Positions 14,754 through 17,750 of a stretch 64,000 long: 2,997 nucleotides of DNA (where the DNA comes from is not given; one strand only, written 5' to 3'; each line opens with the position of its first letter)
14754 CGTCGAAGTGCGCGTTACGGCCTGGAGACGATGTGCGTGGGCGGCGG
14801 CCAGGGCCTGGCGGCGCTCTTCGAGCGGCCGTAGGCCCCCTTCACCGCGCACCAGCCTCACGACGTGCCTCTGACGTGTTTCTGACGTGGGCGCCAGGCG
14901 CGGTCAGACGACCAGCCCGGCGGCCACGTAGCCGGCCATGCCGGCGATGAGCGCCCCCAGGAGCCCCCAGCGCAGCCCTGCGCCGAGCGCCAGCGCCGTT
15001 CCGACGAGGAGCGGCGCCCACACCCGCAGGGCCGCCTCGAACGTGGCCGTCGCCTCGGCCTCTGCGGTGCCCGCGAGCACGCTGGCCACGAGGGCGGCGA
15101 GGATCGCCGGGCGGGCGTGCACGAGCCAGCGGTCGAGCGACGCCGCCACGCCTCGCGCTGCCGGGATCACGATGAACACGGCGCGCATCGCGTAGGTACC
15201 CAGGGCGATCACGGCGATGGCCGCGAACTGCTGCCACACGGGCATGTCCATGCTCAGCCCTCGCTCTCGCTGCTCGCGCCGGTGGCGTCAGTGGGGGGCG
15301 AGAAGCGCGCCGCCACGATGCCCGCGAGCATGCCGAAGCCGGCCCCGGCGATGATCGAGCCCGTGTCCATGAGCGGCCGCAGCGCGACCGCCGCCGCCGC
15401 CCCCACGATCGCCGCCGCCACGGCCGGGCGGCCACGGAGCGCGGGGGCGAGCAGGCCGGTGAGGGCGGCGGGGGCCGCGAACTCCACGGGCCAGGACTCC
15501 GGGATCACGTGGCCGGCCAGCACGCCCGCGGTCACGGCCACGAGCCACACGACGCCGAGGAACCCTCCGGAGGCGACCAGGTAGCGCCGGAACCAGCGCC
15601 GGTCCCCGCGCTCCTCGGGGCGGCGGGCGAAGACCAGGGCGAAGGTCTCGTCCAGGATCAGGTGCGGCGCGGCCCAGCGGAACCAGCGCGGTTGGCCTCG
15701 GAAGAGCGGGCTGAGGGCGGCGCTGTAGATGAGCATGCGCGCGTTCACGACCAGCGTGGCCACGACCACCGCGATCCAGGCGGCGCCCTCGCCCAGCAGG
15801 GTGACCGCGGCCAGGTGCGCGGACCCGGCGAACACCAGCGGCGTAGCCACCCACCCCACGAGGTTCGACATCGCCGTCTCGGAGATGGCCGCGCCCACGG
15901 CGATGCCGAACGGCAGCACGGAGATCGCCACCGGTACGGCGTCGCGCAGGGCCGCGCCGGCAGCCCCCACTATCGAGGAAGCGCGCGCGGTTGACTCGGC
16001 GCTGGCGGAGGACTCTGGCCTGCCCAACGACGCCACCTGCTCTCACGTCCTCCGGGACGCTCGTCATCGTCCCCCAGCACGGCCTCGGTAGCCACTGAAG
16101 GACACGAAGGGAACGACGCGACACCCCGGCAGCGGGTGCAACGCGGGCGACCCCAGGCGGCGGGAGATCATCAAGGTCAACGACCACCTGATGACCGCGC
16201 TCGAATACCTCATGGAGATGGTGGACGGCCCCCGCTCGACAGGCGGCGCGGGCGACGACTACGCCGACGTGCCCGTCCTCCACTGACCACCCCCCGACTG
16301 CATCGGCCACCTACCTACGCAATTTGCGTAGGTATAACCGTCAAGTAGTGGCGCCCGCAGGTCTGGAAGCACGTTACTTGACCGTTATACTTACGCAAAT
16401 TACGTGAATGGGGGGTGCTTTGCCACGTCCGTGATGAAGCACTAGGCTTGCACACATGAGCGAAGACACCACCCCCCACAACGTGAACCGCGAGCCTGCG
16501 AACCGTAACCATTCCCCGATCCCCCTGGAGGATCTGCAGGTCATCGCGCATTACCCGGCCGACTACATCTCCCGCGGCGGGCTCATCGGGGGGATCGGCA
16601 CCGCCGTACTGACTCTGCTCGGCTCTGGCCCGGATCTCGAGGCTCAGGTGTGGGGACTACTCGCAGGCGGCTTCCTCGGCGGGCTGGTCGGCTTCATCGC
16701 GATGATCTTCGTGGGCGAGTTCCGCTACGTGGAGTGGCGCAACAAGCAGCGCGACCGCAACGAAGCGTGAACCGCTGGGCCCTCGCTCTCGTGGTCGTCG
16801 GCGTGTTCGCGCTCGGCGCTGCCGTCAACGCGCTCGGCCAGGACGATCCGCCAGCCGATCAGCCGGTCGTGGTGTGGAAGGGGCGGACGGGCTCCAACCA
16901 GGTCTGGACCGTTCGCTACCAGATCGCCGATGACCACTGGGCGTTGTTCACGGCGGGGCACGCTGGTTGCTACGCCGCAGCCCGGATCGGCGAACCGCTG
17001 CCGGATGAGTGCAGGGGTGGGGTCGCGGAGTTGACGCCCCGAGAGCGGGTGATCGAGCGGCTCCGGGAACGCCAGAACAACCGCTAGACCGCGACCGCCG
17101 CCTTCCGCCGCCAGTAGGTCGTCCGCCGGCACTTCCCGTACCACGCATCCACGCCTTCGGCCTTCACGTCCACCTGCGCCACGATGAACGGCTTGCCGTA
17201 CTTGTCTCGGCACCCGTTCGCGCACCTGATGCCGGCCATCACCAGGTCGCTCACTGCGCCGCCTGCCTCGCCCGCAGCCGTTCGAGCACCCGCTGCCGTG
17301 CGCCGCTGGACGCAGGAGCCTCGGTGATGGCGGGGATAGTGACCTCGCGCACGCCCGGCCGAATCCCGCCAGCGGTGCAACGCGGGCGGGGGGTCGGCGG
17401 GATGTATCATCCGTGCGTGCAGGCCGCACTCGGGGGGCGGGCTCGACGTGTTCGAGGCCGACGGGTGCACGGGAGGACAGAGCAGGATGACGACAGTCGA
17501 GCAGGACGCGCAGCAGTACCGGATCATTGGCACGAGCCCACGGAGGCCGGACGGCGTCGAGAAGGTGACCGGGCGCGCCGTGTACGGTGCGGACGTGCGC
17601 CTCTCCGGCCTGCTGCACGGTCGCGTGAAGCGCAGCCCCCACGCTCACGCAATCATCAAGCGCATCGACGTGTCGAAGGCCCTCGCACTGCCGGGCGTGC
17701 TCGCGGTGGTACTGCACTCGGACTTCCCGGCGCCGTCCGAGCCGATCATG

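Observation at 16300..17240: An AT-rich approximately 93-bp composite palindrome controls a tiny membrane and secreted two-gene operon, with a possible antisense zinc-ribbon gene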

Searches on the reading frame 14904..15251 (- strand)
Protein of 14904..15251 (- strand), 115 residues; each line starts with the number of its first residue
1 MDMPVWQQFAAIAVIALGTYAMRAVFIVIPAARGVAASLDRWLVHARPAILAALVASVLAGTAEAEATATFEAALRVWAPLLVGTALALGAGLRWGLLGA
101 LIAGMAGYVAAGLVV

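Call 7: search_protein_families(library=pfam, max_evalue=1, proteins=[window:14904-15251:-])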
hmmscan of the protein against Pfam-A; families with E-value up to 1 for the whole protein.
window:14904-15251:- (115 aa): 1 family
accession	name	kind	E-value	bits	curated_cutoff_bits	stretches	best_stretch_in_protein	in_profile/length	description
PF05437.17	AzlD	-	8.1e-05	23.1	23.7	1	9-110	2-97/99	Branched-chain amino acid transport protein (AzlD)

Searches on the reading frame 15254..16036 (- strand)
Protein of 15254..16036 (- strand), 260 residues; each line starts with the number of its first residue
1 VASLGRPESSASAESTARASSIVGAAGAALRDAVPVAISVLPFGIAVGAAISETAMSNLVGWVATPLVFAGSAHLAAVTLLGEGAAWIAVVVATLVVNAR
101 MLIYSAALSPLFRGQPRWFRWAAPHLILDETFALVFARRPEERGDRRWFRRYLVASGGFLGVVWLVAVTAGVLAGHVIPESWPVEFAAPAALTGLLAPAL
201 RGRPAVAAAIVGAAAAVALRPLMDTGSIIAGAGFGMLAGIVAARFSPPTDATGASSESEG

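Call 7: search_protein_families(library=pfam, max_evalue=1, proteins=[window:15254-16036:-])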
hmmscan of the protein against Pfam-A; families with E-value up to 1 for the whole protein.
window:15254-16036:- (260 aa): 1 family
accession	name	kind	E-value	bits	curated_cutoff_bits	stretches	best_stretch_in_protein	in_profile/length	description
PF03591.19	AzlC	-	1.5e-29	103.6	32.1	1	35-178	1-137/137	AzlC protein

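Call 33: find_related_loci(query=window:15254-16036:-, collection=genome_contigs, flank=10000)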
Query window:15254-16036:- (260 aa) in genome_contigs; peptide patterns used: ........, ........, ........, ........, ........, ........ (x = any residue, [..] = any of these).
360 stretches matched a pattern; 9 encode a relative of the query (tblastn E <= 1e-3); 9 distinct loci.
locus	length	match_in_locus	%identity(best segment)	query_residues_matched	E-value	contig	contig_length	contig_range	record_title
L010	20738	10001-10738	56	9-260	1e-59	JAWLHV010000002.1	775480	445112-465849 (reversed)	MAG: Dehalococcoidia bacterium isolate 30dZY2.bin.80 NODE_14_length_775480_cov_6.898455, whole genome shotgun sequence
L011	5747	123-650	44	29-204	2e-44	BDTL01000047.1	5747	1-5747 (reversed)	Bacterium BMS3Bbin02 DNA, contig: NODE_160, whole genome shotgun sequence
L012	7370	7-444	47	67-213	2e-36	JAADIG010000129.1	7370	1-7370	MAG: Actinomycetota bacterium isolate M_MetaBat.3 contig-127_23753, whole genome shotgun sequence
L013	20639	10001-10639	40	28-241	1e-30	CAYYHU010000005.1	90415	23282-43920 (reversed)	MAG TPA_asm: uncultured Ilumatobacteraceae bacterium isolate binchicken_co208_13 genome assembly, contig: NODE_243_lengt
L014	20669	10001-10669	41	5-218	2e-30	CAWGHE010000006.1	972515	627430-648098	MAG: uncultured Actinomycetota bacterium isolate MFD02840.bin.1.32 genome assembly, contig: contig_8209, whole genome sh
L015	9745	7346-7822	32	40-203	2e-12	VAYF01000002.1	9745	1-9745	MAG: Actinobacteria bacterium isolate AC_51 14_1009_13_30cm_scaffold_15025, whole genome shotgun sequence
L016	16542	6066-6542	33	40-203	2e-11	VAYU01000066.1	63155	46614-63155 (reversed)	MAG: Actinobacteria bacterium isolate AC_66 14_1009_16_30cm_scaffold_1778, whole genome shotgun sequence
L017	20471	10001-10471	32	40-201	7e-11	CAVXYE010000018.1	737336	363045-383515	MAG: uncultured Actinomycetes bacterium isolate MFD09126.bin.1.74 genome assembly, contig: contig_5774, whole genome sho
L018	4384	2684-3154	32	40-201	7e-11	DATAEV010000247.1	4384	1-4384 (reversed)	MAG TPA_asm: Actinomycetota bacterium isolate SMAG_U6786 k141_5992399, whole genome shotgun sequence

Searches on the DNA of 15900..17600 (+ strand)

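Call 17: search_rna_families(source=window, start=15900, end=17600, threshold=evalue, max_evalue=10)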
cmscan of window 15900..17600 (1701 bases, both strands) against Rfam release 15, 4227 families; matches with E-value up to 10: 4.
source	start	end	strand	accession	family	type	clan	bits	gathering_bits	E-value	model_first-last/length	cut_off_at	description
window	16699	16859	-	RF02237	asX3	Gene; sRNA;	-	15.1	40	3.5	1-182/182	no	Xanthomonas sRNA asX3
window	17348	17421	+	RF00729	mir-278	Gene; miRNA;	-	14.9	55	4.7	1-75/75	no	mir-278 microRNA precursor family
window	16454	16521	+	RF02292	TtnuCD16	Gene; snRNA; snoRNA; CD-box;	-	14.5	75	7.8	1-58/58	no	Tetrahymena snoRNA TtnuCD16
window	17045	17090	+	RF01136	sR28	Gene; snRNA; snoRNA; CD-box;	-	12.5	39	3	1-55/55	no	Small nucleolar RNA sR28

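Call 46: search_dna_similar(query=window:16100-17420:+, collection=phages, mode=distant, max_rows=10)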
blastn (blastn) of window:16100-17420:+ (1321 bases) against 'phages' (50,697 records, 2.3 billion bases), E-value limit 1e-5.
No match.

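Call 47: search_dna_similar(query=window:16100-17420:+, collection=plasmids, mode=distant, max_rows=10)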
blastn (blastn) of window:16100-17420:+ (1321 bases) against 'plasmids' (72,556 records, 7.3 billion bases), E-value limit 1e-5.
No match.
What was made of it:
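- The islet DNA has no match in phage or plasmid records (calls 46, 47). The islet has no similarity to phage or plasmid DNA (calls 46, 47).
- Tried and rejected: blastn of the islet against phage and plasmid records found no match (calls 46, 47).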

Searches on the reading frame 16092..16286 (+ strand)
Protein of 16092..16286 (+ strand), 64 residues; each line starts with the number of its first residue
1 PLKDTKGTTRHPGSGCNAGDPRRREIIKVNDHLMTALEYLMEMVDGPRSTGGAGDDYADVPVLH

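Call 7: search_protein_families(library=pfam, max_evalue=1, proteins=[window:16092-16286:+])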
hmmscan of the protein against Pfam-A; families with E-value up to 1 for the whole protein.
window:16092-16286:+ (64 aa): 0 families

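Call 8: search_protein_families(library=phrogs, max_evalue=1, proteins=[window:16092-16286:+])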
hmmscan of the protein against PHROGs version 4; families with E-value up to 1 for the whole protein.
window:16092-16286:+ (64 aa): 1 family
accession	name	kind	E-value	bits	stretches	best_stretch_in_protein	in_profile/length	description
phrog_9320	-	unknown function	0.13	13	1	22-42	21-40/66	-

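Call 55: search_protein_families(library=padloc, max_evalue=1, proteins=[window:16092-16286:+])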
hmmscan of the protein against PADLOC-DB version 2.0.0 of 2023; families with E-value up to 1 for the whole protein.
window:16092-16286:+ (64 aa): 0 families

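Call 56: search_protein_families(library=ncbifam, max_evalue=1, proteins=[window:16092-16286:+])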
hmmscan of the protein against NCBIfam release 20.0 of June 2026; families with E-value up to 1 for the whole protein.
window:16092-16286:+ (64 aa): 0 families
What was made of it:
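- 16173..16286 (+): Coding-like stump, probably the 3' end of a truncated gene. Gene callers call a 31-aa ORF from the ATG at 16191. The frame is open from 16092, but there is no start codon before 16191. No family hits (calls 7, 8, 55, 56).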

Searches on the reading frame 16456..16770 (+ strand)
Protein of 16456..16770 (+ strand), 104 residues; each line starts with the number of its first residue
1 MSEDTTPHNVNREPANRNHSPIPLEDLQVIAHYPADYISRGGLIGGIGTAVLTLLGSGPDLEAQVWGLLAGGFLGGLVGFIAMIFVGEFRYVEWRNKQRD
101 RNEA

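Call 7: search_protein_families(library=pfam, max_evalue=1, proteins=[window:16456-16770:+])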
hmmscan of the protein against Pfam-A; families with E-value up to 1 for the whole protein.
window:16456-16770:+ (104 aa): 2 families
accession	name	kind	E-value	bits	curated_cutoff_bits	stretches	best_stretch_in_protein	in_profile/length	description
PF07694.17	5TM-5TMR_LYT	-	0.42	10.6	24.6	0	68-92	52-76/169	5TMR of 5TMR-LYT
PF11821.13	ActD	-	0.54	10.3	25.7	0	19-54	31-66/170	Alternative complex III, ActD subunit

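Call 8: search_protein_families(library=phrogs, max_evalue=1, proteins=[window:16456-16770:+])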
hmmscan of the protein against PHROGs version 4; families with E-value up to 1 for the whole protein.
window:16456-16770:+ (104 aa): 3 families
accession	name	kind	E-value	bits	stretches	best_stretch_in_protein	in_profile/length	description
phrog_3879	-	unknown function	0.073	13.9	1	68-86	4-22/54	-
phrog_16692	-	unknown function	0.46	9.8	1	41-87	713-764/1107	-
phrog_9343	-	unknown function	0.68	11.1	0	61-102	21-62/80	-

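Call 10: find_homologous_proteins(query=window:16456-16770:+, max_evalue=0.01)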
Query window:16456-16770:+ (104 aa): 1 proteins with E <= 0.01 among 18 candidates.
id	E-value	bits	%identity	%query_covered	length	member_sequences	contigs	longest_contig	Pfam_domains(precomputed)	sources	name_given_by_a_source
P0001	2.1e-64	232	100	100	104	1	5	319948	-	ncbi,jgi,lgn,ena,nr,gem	ncbi:MAG: hypothetical protein M0R73_00980 [Dehalococcoidia bacterium]|nr:hypothetical protein [Deha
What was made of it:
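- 16456..16770 (+): ORF104: orphan small membrane protein. It has a hydrophilic N-terminus, a Gly-rich segment at 41-58, a strong TM segment at 63-89 and a charged C-terminal tail. Only a self hit among 5.8 billion proteins (call 10).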

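Call 11: find_encoding_contigs(protein=P0001, flank=10000, max_places=10)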
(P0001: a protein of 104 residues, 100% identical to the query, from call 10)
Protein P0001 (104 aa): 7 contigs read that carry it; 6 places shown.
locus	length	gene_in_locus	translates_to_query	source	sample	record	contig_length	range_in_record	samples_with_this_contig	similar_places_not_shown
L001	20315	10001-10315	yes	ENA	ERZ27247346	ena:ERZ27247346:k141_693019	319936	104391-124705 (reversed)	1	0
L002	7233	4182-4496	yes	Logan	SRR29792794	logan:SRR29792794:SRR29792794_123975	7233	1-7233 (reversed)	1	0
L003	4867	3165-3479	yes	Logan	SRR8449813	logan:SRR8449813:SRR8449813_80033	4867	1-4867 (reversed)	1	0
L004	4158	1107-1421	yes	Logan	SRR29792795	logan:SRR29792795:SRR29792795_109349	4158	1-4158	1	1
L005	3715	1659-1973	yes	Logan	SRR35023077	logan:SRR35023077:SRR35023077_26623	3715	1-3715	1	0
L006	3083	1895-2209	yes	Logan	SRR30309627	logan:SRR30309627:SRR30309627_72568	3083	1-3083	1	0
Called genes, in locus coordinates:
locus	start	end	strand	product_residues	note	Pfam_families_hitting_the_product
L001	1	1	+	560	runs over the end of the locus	PF01202:SKI, PF13238:AAA_18 (weak), PF13671:AAA_33 (weak), PF00465:Fe-ADH (weak), PF13685:Fe-ADH_2, PF01761:DHQ_synthase, PF24621:DHQS_C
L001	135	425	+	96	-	PF00708:Acylphosphatase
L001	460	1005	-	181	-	-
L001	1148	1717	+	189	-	-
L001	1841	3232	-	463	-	PF03453:MoeA_N, PF00994:MoCF_biosynth, PF03454:MoeA_C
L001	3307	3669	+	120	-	-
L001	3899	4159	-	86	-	PF01037:AsnC_trans_reg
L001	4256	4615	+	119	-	PF08818:DUF1801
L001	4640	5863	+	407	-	PF20703:nSTAND1, PF13191:AAA_16, PF13401:AAA_22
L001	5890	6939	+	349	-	PF02912:Phe_tRNA-synt_N, PF01409:tRNA-synt_2d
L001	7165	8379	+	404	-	PF00108:Thiolase_N, PF02803:Thiolase_C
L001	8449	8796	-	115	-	-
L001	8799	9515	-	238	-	PF03591:AzlC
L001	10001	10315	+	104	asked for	-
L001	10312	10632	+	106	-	-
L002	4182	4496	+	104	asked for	-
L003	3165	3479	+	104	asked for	-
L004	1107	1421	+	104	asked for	-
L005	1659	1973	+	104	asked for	-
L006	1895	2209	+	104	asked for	-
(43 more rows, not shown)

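Call 55: search_protein_families(library=padloc, max_evalue=1, proteins=[window:16456-16770:+])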
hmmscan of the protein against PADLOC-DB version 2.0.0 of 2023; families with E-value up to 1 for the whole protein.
window:16456-16770:+ (104 aa): 0 families

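Call 56: search_protein_families(library=ncbifam, max_evalue=1, proteins=[window:16456-16770:+])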
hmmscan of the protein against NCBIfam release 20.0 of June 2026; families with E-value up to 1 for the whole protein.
window:16456-16770:+ (104 aa): 2 families
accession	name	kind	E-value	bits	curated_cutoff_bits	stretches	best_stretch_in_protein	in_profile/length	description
NF010807.0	PRK14211.1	equivalog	0.033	14.3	126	1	46-82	39-74/114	fluoride efflux transporter CrcB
NF005600.0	PRK07334.1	equivalog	0.72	8.4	496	1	43-77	159-193/408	threonine ammonia-lyase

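Call 60: find_related_loci(query=window:16456-16770:+, collection=viral_contigs, flank=5000)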
Query window:16456-16770:+ (104 aa) in viral_contigs; peptide patterns used: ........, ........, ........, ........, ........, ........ (x = any residue, [..] = any of these).
6 stretches matched a pattern, but none encodes a relative of the query by tblastn (E <= 1e-3).
